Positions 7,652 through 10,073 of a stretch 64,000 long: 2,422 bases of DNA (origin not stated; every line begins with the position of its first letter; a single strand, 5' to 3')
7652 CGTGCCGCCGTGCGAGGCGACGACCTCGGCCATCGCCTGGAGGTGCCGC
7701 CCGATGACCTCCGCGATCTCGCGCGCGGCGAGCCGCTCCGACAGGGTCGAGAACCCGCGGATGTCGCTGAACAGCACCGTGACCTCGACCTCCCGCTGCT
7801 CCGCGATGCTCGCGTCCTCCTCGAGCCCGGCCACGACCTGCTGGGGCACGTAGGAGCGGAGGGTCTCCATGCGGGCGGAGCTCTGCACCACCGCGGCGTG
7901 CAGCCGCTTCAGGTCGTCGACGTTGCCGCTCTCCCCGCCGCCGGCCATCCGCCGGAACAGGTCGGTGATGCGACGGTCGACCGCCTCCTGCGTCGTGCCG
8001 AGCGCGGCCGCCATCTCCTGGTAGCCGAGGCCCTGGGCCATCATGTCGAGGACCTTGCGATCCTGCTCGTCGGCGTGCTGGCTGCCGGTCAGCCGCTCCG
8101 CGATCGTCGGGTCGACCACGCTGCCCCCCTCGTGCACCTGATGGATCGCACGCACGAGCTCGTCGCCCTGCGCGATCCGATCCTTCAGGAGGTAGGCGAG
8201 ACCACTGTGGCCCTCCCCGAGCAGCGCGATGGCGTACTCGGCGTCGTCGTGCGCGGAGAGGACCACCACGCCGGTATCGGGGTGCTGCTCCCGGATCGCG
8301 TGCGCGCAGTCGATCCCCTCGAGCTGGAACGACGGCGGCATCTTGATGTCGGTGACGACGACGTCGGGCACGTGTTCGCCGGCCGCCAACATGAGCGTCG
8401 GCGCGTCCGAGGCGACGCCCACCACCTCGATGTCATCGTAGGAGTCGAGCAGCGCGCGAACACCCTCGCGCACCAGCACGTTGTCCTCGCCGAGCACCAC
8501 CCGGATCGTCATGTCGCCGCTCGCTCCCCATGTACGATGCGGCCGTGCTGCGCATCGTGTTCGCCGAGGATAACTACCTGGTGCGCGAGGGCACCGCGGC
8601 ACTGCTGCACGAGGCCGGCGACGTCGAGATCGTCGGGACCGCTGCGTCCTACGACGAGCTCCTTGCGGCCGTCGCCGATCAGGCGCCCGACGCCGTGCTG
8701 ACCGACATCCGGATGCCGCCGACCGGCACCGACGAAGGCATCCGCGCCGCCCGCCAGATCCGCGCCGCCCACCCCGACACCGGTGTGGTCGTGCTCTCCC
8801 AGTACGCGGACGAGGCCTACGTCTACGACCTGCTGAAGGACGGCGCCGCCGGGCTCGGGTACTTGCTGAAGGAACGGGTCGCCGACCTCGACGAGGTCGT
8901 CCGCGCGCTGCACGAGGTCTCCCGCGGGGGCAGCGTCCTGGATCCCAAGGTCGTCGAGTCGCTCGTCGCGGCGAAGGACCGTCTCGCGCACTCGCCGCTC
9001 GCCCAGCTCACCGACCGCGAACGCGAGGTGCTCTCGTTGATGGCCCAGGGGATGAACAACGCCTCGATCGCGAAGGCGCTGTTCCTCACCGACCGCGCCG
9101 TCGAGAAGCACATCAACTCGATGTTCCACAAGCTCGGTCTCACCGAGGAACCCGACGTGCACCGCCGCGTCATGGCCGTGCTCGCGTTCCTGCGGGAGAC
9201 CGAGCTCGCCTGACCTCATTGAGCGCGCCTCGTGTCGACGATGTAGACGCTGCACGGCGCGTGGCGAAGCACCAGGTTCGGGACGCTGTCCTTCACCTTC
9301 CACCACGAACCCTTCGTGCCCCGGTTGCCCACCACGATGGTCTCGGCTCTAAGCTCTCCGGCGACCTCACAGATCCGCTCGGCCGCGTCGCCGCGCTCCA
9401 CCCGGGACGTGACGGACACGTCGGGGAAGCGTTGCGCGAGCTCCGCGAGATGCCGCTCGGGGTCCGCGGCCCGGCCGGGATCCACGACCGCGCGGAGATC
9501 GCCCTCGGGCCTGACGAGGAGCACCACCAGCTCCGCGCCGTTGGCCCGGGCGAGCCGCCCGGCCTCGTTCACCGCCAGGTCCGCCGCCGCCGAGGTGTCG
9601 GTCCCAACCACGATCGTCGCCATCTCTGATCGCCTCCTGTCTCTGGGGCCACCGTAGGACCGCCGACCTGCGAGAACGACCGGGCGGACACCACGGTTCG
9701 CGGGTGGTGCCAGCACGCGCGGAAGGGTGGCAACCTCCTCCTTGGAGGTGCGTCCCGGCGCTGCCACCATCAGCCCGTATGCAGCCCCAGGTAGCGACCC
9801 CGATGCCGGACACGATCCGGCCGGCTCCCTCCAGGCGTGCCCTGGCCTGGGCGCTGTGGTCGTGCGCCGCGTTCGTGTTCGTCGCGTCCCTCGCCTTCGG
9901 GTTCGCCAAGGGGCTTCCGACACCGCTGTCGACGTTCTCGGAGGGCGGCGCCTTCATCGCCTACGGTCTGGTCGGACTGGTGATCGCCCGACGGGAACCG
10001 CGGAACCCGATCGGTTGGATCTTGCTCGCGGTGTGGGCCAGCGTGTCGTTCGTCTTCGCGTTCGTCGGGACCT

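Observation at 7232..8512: Response regulator fused to a LuxR-type HTH and a class-III nucleotidyl cyclase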

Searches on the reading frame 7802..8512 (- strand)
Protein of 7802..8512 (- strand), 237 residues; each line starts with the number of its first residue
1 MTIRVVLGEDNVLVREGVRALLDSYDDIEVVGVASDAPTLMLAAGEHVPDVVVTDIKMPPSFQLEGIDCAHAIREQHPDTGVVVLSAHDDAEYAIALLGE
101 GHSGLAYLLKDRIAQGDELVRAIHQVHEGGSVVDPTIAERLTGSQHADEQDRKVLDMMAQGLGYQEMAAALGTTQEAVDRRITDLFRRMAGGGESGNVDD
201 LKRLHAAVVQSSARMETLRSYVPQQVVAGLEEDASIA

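Call 51: predict_structure(alignment_id=A3)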
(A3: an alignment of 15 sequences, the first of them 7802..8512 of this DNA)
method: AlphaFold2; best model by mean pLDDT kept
length: 237 residues; sequences in the alignment: 15
mean_pLDDT: 79.3   pTM: 0.73
mean pLDDT of the five models: 79.3, 78.1, 77.1, 76.8, 76.0
residues with pLDDT >= 90: 76; 70-90: 96; 50-70: 48; < 50: 17
segments of 3 or more residues with pLDDT < 50: 193-202, 235-237
pLDDT, mean of each block of 10 residues (from residue 1): 92 88 92 92 94 78 74 92 88 85 86 75 91 88 72 86 88 89 86 49 52 52 54 49
secondary structure, 60 per line:
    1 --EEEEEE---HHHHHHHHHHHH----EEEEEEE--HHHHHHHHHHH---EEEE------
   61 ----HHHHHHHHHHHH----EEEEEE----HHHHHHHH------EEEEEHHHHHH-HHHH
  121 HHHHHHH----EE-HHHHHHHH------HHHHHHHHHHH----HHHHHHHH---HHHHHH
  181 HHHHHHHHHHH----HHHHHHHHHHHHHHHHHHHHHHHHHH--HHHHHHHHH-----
elements in order: E3-8 H12-23 E28-34 H37-47 E51-54 H65-76 E81-86 H91-98 E105-109 H110-115 H117-127 H135-142 H149-159 H164-171 H175-191 H196-221 H224-232

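Call 54: fold_search(model_id=the predicted structure, library=pdb)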
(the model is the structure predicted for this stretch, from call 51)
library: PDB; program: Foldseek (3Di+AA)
matches with E <= 10: 1523; with E <= 0.001: 167
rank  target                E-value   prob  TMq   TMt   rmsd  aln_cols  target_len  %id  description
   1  4ldz_A                7.5e-11  1.00  0.51  0.61  16.8       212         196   24  Crystal structure of the full-length response regulator DesR in the active state (released 2014-07-16)
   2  4gvp_A                8.4e-11  1.00  0.52  0.59  10.9       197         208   22  Crystal Structure of the Response Regulator Protein VraR from Staphylococcus aureus (released 2013-05-08)
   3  5hev_B                1.7e-10  1.00  0.52  0.58  15.2       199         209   24  Crystal Structure of the beryllofluoride-activated LiaR from Enterococcus faecium (released 2016-11-16)
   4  5hev_A                1.8e-10  1.00  0.53  0.59  15.5       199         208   24  Crystal Structure of the beryllofluoride-activated LiaR from Enterococcus faecium (released 2016-11-16)
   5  4ldz_B                7.3e-10  1.00  0.50  0.62  16.5       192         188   24  Crystal structure of the full-length response regulator DesR in the active state (released 2014-07-16)
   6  4yn8                  7.3e-10  1.00  0.46  0.53  17.3       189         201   33  Crystal Structure of Response Regulator ChrA in Heme-Sensing Two Component System (released 2015-08-19)
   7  4zmr_A                9.7e-10  1.00  0.53  0.60  14.1       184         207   26  Structural characterization of the full-length response regulator spr1814 in complex with a phosphate analogue reveals (released 2016-04-27)
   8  5hev_C                2.9e-09  1.00  0.52  0.58  19.1       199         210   24  Crystal Structure of the beryllofluoride-activated LiaR from Enterococcus faecium (released 2016-11-16)
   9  6eo2                  3.1e-09  1.00  0.51  0.57  15.1       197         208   19  Conformational dynamism for DNA interaction in Salmonella typhimurium RcsB response regulator. S207C crossed (released 2017-11-15)
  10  5o8y_H                7.9e-09  1.00  0.51  0.58  14.8       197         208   19  Conformational dynamism for DNA interaction in Salmonella typhimurium RcsB response regulator. (released 2017-11-15)
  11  6zj2_B                7.9e-09  1.00  0.51  0.57  13.9       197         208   19  Structure of RcsB from Salmonella enterica serovar Typhimurium bound to promoter rprA in the presence of phosphomimeti (released 2021-02-17)
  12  1a04_A                1.3e-08  1.00  0.46  0.52   8.2       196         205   26  THE STRUCTURE OF THE NITRATE/NITRITE RESPONSE REGULATOR PROTEIN NARL IN THE MONOCLINIC C2 CRYSTAL FORM (released 1998-03-18)
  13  5o8z_B                1.7e-08  1.00  0.50  0.56  14.2       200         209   20  Conformational dynamism for DNA interaction in Salmonella typhimurium RcsB response regulator. (released 2017-11-15)
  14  5vxn_A                1.8e-08  1.00  0.51  0.59  13.8       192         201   19  Structure of two RcsB dimers bound to two parallel DNAs. (released 2018-03-07)
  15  6eo3_A                1.9e-08  1.00  0.51  0.58  14.0       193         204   20  Conformational dynamism for DNA interaction in Salmonella typhimurium RcsB response regulator. S207C P212121 (released 2017-11-15)
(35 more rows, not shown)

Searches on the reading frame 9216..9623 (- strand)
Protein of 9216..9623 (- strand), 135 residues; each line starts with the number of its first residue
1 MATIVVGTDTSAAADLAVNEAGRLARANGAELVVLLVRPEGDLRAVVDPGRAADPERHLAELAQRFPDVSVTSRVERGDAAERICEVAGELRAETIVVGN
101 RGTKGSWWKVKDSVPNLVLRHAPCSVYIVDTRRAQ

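Call 41: search_solved_structures(query=window:9216-9623:-, max_evalue=0.001, show_alignments=2)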
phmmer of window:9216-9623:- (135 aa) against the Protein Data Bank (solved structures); distinct sequences matched with E-value up to 0.001: 5.
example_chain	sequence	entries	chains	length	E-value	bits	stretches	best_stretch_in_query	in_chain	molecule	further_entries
5ahw_A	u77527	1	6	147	3.3e-07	33.6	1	3-131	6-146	UNIVERSAL STRESS PROTEIN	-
2jax_A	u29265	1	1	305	9.4e-06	28.9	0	2-122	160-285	HYPOTHETICAL PROTEIN TB31.7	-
3cis_A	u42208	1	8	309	1e-05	28.8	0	2-122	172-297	Uncharacterized protein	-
4wny_A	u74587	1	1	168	0.00027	24.2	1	44-134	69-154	Universal stress protein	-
1tq8_A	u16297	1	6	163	0.00027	24.2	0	3-132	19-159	hypothetical protein Rv1636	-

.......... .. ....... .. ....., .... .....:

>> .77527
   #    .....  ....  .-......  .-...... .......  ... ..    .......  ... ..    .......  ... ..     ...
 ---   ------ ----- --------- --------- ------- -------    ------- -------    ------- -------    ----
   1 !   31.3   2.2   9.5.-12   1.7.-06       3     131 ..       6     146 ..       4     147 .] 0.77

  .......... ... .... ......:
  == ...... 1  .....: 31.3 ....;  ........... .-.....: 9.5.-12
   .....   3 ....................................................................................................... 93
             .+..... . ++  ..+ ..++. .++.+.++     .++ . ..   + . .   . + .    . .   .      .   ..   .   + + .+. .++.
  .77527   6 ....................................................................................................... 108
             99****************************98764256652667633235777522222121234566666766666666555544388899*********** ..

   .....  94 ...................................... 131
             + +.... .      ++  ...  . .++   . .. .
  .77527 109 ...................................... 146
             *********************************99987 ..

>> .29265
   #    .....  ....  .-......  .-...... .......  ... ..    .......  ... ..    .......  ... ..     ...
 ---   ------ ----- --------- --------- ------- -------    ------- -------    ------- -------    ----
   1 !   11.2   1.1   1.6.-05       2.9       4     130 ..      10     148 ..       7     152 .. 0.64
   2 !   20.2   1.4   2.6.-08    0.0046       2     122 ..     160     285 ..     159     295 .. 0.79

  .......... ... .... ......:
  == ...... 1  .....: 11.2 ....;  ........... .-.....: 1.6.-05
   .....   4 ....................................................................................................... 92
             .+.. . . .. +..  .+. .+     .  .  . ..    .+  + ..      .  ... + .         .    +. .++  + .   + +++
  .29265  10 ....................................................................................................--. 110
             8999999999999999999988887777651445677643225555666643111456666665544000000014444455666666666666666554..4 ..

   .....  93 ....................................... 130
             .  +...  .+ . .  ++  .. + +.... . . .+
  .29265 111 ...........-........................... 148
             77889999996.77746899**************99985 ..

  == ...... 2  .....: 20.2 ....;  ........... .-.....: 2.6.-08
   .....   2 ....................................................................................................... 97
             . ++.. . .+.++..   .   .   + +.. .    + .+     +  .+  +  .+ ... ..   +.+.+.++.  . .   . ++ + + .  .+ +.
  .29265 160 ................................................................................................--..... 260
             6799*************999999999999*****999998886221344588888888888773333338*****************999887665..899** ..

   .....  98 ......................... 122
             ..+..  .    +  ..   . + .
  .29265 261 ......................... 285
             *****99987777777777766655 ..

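Call 67: search_protein_families(library=ncbifam, proteins=[window:9216-9623:-], max_evalue=0.00001)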
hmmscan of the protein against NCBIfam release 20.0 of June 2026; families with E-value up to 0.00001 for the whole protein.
window:9216-9623:- (135 aa): 0 families

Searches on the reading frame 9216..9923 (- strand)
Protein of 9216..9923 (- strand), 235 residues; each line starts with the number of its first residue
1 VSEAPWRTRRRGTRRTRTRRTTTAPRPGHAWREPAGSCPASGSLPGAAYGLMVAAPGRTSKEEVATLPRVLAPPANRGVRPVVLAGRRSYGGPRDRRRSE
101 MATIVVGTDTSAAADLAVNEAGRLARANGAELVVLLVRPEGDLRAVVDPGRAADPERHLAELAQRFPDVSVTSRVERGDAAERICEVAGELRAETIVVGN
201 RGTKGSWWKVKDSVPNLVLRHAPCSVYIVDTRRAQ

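Call 14: search_protein_families(library=pfam, proteins=[window:9216-9923:-], max_evalue=0.001)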
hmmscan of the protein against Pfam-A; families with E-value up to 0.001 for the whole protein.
window:9216-9923:- (235 aa): 1 family
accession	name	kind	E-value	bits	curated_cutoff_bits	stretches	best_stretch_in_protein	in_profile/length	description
PF00582.32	Usp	-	1.4e-21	77.9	24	1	103-229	4-140/141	Universal stress protein family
